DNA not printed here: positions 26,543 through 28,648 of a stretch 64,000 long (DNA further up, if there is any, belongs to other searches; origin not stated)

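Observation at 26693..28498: Secreted protein built from four copies of an unrecognised ~115-aa Trp/Tyr-rich repeat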

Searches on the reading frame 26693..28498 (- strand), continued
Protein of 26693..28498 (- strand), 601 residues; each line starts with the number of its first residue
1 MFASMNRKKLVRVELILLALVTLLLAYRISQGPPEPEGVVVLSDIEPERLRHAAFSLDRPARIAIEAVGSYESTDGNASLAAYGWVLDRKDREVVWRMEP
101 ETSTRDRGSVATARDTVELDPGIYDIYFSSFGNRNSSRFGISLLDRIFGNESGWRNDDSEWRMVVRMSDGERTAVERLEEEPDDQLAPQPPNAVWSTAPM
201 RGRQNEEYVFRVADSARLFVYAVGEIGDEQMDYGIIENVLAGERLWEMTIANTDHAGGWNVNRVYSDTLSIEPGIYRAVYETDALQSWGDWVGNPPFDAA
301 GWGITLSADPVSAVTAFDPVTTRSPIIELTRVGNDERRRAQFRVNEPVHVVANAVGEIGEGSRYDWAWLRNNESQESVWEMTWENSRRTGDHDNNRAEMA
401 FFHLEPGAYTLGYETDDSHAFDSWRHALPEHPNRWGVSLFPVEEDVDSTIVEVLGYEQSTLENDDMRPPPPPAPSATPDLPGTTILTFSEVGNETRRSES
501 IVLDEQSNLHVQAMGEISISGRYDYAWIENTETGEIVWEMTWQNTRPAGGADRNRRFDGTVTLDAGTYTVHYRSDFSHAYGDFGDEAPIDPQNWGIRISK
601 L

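Call 23: predict_structure(alignment_id=A1)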
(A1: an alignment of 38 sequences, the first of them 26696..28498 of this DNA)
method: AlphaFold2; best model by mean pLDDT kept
length: 601 residues; sequences in the alignment: 38
mean_pLDDT: 89.5   pTM: 0.71
mean pLDDT of the five models: 89.5, 89.5, 89.1, 89.1, 88.3
residues with pLDDT >= 90: 412; 70-90: 146; 50-70: 24; < 50: 19
segments of 3 or more residues with pLDDT < 50: 1-3, 137-141, 464-474
pLDDT, mean of each block of 10 residues (from residue 1): 64 93 90 85 93 95 96 80 96 96 91 96 97 61 54 83 90 82 90 96 92 98 90 95 95 95 97 97 87 94 98 96 95 94 97 92 89 87 89 92 97 87 83 95 90 95 51 62 95 94 97 91 94 96 89 93 98 89 82 95 92
secondary structure, 60 per line:
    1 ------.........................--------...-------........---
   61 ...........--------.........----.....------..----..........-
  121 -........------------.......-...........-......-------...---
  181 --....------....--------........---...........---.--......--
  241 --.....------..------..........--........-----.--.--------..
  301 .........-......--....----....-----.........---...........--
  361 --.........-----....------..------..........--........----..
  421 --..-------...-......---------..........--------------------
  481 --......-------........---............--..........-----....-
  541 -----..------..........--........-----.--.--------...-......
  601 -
elements in order: H7-31 E40-42 E50-57 E61-71 E80-88 E93-97 E110-119 E122-129 H142-148 H150-160 E162-167 E175-177 H183-186 E193-196 E205-212 E216-226 E233-238 E243-247 E262-271 E274-281 E302-309 E314-316 H319-322 E327-330 E336-344 E348-358 E363-371 E377-380 E395-404 E407-414 E436-441 E451-460 E483-488 E496-503 E507-518 E521-530 E536-539 E554-563 E566-573 E595-600
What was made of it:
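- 28406..28480 (-): N-terminal hydrophobic helix (aa 7-31), read as an uncleaved signal anchor. Modelled as helix 7-31 (call 23).
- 27968..28384 (-): Repeat 1 (aa 39 to about 177). This is the diverged copy. A helical insertion (aa 142-160) takes the place of the long last loop, and the E/D/D signature is missing. Strands at 40-129 and 162-177, helices at 142-160 (call 23).
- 27053..27175 (-): Pro-rich linker between repeats 3 and 4 (aa 442-482), partly disordered. pLDDT is below 50 at aa 464-474 (call 23).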

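Call 26: fold_search(model_id=the predicted structure, library=pdb)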
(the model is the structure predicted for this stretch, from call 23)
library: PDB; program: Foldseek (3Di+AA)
matches with E <= 10: 1375; with E <= 0.001: 11
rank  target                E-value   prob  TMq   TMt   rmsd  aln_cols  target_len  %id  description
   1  7sqc_1B               3.6e-06  1.00  0.22  0.10  13.9       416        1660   11  Ciliary C1 central pair apparatus isolated from Chlamydomonas reinhardtii (released 2022-04-13)
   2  7sqc_1A               4.2e-06  1.00  0.22  0.10  13.7       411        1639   13  Ciliary C1 central pair apparatus isolated from Chlamydomonas reinhardtii (released 2022-04-13)
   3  7sqc_1D               6.8e-06  1.00  0.22  0.10  13.8       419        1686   12  Ciliary C1 central pair apparatus isolated from Chlamydomonas reinhardtii (released 2022-04-13)
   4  6a48                  8.4e-06  0.82  0.13  0.12  25.1       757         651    8  Crystal structure of reelin N-terminal region (released 2019-06-19)
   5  8h3u_A                2.4e-05  0.95  0.12  0.13  23.0       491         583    9  Inhibitor-bound EP, polyA model (released 2022-11-23)
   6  7sqc_1C               2.6e-05  1.00  0.22  0.10  13.9       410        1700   12  Ciliary C1 central pair apparatus isolated from Chlamydomonas reinhardtii (released 2022-04-13)
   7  6f1c_C                4.1e-05  1.00  0.13  0.25  22.4       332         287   13  C1rC1s complex (released 2018-01-17)
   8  6f1h_C                6.0e-05  0.99  0.13  0.25  22.5       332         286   13  C1rC1s complex (released 2018-01-17)
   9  6f1c_A                8.2e-05  0.99  0.13  0.24  22.7       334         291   12  C1rC1s complex (released 2018-01-17)
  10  8s9v_A                2.6e-04  0.16  0.08  0.07  24.3       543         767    7  CRISPR-Cas type III-D effector complex bound to a self-target RNA in the pre-cleavage state (released 2024-04-24)
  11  7n6g_6M               8.4e-04  0.77  0.17  0.11  16.2       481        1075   12  C1 of central pair (released 2022-05-18)
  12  4zch_B                2.0e-03  0.57  0.16  0.19  16.2       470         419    8  Single-chain human APRIL-BAFF-BAFF Heterotrimer (released 2015-05-13)
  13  5x7o_A                2.6e-03  0.28  0.14  0.08  21.6       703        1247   10  Crystal structure of Paenibacillus sp. 598K alpha-1,6-glucosyltransferase (released 2017-07-26)
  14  5ckq                  2.7e-03  0.84  0.13  0.24  22.1       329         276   13  CUB1-EGF-CUB2 domains of rat MASP-1 (released 2017-01-18)
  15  6v4s_C                3.7e-03  0.23  0.13  0.13  24.1       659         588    9  A Closed pore conformation of a Pentameic ligand-gated ion channel with additional N-terminal domain (released 2020-06-03)
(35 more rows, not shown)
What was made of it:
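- Fold matches for the full length: CUB1-EGF-CUB2 arrays, the reelin N-terminal region and enteropeptidase (call 26). CBM51, galectin and CBM32 appear among the full-length hits (call 26).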

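Call 39: find_encoding_contigs(protein=P0078, flank=3000, max_places=1)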
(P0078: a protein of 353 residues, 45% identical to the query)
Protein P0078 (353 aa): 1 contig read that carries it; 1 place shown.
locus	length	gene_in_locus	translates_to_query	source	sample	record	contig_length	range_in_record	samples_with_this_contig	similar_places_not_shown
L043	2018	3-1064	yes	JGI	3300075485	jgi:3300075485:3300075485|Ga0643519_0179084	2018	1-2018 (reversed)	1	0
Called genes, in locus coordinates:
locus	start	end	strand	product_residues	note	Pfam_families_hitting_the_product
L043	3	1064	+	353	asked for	PF25942:Ig_halo (faint)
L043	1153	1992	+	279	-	PF06325:PrmA, PF05175:MTS (weak), PF13489:Methyltransf_23 (weak), PF13847:Methyltransf_31, PF08241:Methyltransf_11 (weak), PF13649:Methyltransf_25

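Call 55: find_homologous_proteins(query=A6, max_evalue=0.00001)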
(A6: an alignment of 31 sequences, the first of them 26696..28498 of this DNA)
Query A6 (31 sequences) (601 aa, profile of the alignment): 92 proteins with E <= 0.00001 among 8000 candidates.
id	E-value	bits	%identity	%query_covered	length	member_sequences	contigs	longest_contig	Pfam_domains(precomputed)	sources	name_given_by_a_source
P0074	7.4e-206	703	33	93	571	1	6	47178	-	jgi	jgi:hypothetical protein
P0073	8.5e-206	703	34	93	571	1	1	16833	-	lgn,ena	-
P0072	9.0e-206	703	34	93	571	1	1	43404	-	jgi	-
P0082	4.1e-201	688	31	98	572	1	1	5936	-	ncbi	-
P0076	4.9e-200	684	33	92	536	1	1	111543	-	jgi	jgi:hypothetical protein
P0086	5.9e-196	671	31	98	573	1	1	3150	-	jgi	jgi:hypothetical protein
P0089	2.1e-190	652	29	97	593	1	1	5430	-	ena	-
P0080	1.4e-189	650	32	93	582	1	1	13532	-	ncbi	-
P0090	1.8e-188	646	27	93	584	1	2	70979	-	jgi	jgi:hypothetical protein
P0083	2.8e-186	639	31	94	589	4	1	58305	-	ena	-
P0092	1.3e-185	636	28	99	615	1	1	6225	-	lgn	-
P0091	3.4e-182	625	30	92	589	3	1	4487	-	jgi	jgi:hypothetical protein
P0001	1.3e-181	623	100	100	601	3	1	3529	-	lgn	-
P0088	4.1e-181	622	29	98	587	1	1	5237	-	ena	-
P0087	5.1e-181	621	28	93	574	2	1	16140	-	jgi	jgi:hypothetical protein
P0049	4.7e-173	595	40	99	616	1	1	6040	-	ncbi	-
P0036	3.7e-168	579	46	99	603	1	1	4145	-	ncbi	-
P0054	9.6e-166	571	37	99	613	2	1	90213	-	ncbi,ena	-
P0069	9.8e-158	544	34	99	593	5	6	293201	-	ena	-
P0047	1.8e-153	530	43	99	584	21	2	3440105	-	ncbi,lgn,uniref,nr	ncbi:hypothetical protein [Rhodothermus marinus]|uniref:hypothetical protein n=1 Tax=Rhodothermus ma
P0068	6.3e-153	529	35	98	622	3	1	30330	-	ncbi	-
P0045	1.7e-150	521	42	99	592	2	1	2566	-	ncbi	-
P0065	2.9e-146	507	37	99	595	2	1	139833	-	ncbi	-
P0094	4.4e-135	470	34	56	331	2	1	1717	-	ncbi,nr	ncbi:hypothetical protein KA005_48185, partial [bacterium]|nr:hypothetical protein [bacterium]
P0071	3.3e-132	460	35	99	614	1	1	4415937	-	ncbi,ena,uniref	ncbi:hypothetical protein [Rubrivirga sp.]|uniref:hypothetical protein n=1 Tax=Rubrivirga sp. TaxID=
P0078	2.8e-112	394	45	59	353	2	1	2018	PF25942.1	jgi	jgi:hypothetical protein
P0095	1.6e-105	372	30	72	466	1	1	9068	-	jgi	jgi:hypothetical protein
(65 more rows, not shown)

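Call 56: list_cluster_members(proteins=[P0080, P0082, P0068, P0065, P0054, P0049, P0094, P0045, P0036, P0001])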
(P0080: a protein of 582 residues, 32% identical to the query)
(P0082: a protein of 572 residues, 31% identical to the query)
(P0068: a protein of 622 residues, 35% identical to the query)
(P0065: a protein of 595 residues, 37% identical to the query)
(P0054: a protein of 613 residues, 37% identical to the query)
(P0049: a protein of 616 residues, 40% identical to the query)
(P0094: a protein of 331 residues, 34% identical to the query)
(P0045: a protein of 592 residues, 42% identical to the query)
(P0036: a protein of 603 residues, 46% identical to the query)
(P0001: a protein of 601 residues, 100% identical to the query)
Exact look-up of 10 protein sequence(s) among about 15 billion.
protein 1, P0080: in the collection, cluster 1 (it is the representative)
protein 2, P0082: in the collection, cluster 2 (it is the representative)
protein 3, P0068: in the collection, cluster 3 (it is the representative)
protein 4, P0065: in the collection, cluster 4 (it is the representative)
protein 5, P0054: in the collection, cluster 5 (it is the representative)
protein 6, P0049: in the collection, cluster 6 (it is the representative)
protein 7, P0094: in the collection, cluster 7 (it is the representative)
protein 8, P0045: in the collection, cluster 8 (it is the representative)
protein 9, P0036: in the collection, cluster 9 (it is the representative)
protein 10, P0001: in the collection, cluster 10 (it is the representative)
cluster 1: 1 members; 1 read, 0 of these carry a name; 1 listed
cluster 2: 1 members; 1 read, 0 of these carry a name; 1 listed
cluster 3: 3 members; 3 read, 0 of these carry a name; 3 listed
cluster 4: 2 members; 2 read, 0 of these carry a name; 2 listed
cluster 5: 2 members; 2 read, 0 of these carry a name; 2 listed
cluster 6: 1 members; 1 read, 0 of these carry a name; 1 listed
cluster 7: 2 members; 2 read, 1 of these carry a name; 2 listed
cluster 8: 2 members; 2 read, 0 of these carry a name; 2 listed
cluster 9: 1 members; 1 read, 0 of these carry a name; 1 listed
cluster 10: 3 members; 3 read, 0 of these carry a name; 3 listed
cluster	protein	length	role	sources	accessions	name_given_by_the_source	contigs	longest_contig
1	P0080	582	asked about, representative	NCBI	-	-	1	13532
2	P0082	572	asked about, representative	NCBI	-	-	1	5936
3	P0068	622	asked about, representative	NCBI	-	-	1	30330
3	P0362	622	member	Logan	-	-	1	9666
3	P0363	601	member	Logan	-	-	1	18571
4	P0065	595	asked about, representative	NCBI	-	-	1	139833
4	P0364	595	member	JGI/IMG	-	-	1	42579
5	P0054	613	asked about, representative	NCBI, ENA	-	-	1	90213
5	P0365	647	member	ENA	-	-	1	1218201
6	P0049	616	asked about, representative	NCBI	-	-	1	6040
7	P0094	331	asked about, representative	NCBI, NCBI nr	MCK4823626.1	hypothetical protein KA005_48185, partial [bacterium] | hypothetical protein [bacterium]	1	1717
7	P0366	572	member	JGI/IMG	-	-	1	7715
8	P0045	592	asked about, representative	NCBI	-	-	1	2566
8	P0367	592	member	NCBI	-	-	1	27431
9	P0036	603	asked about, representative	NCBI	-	-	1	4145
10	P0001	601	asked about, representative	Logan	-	-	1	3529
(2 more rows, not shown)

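Call 57: find_encoding_contigs(protein=P0069, flank=5000, max_places=1)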
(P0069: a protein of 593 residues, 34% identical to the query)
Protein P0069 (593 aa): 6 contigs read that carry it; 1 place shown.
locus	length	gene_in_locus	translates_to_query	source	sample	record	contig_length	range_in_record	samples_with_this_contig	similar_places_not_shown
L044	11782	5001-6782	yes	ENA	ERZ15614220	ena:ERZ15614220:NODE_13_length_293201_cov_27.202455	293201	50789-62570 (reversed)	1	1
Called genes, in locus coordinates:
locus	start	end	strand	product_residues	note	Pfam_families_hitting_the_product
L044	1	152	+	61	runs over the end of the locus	-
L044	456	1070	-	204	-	-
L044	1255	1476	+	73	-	-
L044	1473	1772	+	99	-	-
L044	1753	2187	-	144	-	PF13581:HATPase_c_2, PF02518:HATPase_c (weak)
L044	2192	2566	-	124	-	PF01740:STAS, PF13466:STAS_2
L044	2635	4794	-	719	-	PF01590:GAF (faint), PF13185:GAF_2, PF13492:GAF_3, PF07228:SpoIIE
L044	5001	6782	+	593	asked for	-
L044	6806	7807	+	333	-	PF02541:Ppx-GppA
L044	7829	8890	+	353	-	PF01883:FeS_assembly_P, PF00142:Fer4_NifH (faint), PF01656:CbiA, PF02374:ArsA_ATPase (faint), PF09140:MipZ, PF10609:ParA, PF13614:AAA_31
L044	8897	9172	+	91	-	PF01106:NifU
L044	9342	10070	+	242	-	-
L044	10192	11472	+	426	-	PF00909:Ammonium_transp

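Call 58: find_encoding_contigs(protein=P0072, flank=5000, max_places=1)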
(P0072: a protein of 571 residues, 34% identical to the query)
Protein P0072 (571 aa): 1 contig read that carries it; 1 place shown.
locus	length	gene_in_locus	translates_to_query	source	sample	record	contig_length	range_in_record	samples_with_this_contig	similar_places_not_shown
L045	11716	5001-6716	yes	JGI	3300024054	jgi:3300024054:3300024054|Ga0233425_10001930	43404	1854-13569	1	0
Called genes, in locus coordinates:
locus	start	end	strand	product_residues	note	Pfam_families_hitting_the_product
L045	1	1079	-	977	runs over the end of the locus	?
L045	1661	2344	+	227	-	-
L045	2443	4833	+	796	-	PF13620:CarboxypepD_reg, PF13715:CarbopepD_reg_2, PF07715:Plug, PF00593:TonB_dep_Rec_b-barrel, PF25183:OMP_b-brl_4 (faint)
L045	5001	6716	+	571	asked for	-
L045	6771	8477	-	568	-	PF18962:Por_Secre_tail (faint), PF01244:Peptidase_M19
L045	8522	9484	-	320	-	-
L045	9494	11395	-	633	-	-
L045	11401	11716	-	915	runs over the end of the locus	PF13620:CarboxypepD_reg, PF13715:CarbopepD_reg_2, PF00593:TonB_dep_Rec_b-barrel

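Call 59: find_encoding_contigs(protein=P0083, flank=5000, max_places=1)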
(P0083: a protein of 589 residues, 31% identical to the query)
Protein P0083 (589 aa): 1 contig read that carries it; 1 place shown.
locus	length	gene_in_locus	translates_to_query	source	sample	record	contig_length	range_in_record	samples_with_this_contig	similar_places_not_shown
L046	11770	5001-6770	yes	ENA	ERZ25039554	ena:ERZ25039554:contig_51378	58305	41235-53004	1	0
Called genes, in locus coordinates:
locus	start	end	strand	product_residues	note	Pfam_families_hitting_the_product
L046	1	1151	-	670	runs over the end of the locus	-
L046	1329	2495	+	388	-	PF02771:Acyl-CoA_dh_N, PF02770:Acyl-CoA_dh_M, PF00441:Acyl-CoA_dh_1, PF08028:Acyl-CoA_dh_2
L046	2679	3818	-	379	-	PF02771:Acyl-CoA_dh_N, PF02770:Acyl-CoA_dh_M, PF00441:Acyl-CoA_dh_1, PF08028:Acyl-CoA_dh_2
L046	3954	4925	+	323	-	PF02368:Big_2 (weak), PF19190:BACON_2 (weak), PF13004:BACON (weak)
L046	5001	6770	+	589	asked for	-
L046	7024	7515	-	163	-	PF11969:DcpS_C, PF01230:HIT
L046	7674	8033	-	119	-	PF18291:HU-HIG, PF00216:Bac_DNA_binding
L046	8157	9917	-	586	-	PF17092:PCB_OB (faint), PF00575:S1, PF13509:S1_2 (faint), PF00575:S1, PF23459:S1_RRP5 (weak), PF00575:S1, PF23459:S1_RRP5 (weak), PF00575:S1, +1 more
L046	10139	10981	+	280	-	PF19861:DUF6335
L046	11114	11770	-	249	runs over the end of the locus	PF02224:Cytidylate_kin, PF13189:Cytidylate_kin2 (weak), PF13207:AAA_17 (weak), PF13238:AAA_18 (weak)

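Call 60: find_encoding_contigs(protein=P0065, flank=5000, max_places=1)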
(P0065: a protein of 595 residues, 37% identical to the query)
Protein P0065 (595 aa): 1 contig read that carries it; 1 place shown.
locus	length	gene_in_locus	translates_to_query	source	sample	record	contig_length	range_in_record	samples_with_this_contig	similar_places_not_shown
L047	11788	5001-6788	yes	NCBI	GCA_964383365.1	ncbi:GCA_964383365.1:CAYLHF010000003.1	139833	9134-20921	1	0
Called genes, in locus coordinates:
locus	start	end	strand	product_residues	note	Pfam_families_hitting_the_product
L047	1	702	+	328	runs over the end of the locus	PF00365:PFK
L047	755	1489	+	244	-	PF01209:Ubie_methyltran, PF13489:Methyltransf_23 (weak), PF05148:Methyltransf_8 (faint), PF13847:Methyltransf_31, PF08241:Methyltransf_11, PF08242:Methyltransf_12, PF13649:Methyltransf_25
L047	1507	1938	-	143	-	PF13581:HATPase_c_2, PF02518:HATPase_c (weak)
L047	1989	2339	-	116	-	PF01740:STAS, PF13466:STAS_2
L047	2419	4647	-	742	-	PF01590:GAF, PF13185:GAF_2, PF13492:GAF_3, PF07228:SpoIIE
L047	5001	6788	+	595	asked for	-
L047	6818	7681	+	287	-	PF06325:PrmA, PF05175:MTS (weak), PF13489:Methyltransf_23 (weak), PF13649:Methyltransf_25 (weak), PF13847:Methyltransf_31 (weak)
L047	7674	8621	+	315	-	PF02541:Ppx-GppA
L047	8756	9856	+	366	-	PF01883:FeS_assembly_P, PF10609:ParA, PF01656:CbiA, PF09140:MipZ, PF13614:AAA_31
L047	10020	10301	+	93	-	PF01106:NifU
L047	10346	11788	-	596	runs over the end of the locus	PF04389:Peptidase_M28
